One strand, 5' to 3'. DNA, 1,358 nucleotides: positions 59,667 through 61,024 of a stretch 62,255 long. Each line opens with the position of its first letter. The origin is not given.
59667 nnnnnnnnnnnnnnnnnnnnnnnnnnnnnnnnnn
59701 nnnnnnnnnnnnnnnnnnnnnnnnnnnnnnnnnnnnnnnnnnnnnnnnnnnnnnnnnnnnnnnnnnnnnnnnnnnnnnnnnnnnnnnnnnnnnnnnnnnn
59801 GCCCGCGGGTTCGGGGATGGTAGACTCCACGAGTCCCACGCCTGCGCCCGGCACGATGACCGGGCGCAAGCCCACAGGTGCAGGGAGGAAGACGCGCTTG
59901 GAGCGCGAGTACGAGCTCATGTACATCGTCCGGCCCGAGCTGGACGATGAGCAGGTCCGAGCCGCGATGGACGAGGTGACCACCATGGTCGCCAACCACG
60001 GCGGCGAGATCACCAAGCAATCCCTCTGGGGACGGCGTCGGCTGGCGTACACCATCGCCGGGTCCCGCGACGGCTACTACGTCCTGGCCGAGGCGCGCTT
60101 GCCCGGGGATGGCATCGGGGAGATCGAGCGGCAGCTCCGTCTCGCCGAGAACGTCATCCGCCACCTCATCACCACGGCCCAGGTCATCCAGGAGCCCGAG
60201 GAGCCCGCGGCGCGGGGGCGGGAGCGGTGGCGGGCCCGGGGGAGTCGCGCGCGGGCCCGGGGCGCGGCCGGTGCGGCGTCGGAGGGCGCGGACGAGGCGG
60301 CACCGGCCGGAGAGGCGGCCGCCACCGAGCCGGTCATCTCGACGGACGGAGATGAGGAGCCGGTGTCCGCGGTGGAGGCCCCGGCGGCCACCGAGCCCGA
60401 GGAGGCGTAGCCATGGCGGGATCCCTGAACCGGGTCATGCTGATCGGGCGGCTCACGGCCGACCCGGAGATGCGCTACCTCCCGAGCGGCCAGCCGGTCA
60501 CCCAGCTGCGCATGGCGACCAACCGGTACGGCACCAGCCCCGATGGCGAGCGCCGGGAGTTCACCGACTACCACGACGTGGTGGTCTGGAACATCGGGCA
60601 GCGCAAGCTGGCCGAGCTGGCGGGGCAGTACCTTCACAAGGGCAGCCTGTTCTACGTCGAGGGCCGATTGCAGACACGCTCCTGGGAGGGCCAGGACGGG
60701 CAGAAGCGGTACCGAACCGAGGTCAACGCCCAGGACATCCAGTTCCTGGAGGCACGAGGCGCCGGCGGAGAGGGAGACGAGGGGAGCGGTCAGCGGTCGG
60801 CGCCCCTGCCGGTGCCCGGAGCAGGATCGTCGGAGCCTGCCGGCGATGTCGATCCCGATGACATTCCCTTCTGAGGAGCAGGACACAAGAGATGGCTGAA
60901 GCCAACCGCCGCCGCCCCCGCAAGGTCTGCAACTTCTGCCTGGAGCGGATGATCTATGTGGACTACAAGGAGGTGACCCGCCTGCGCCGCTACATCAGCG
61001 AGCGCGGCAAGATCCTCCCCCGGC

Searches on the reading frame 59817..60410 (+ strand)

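Call 35: search_protein_families(library=pfam, proteins=[window:59817-60410:+])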
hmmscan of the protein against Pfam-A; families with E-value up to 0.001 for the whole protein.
window:59817-60410:+ (197 aa): 1 family
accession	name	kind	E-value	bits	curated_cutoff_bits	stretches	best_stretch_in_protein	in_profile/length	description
PF01250.22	Ribosomal_S6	-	8.2e-28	96.9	27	1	31-119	1-89/90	Ribosomal protein S6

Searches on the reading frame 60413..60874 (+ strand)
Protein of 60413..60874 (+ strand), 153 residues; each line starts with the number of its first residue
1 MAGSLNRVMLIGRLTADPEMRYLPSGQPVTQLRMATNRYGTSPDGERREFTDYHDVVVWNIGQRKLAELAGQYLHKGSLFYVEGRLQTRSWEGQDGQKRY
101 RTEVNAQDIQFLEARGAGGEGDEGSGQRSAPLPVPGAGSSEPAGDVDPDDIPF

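Call 35: search_protein_families(library=pfam, proteins=[window:60413-60874:+])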
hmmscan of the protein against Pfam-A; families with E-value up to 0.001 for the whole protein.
window:60413-60874:+ (153 aa): 1 family
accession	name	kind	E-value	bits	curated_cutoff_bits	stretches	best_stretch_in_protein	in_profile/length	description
PF00436.31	SSB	-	2.5e-35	121.1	26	1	5-112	1-104/104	Single-strand binding protein family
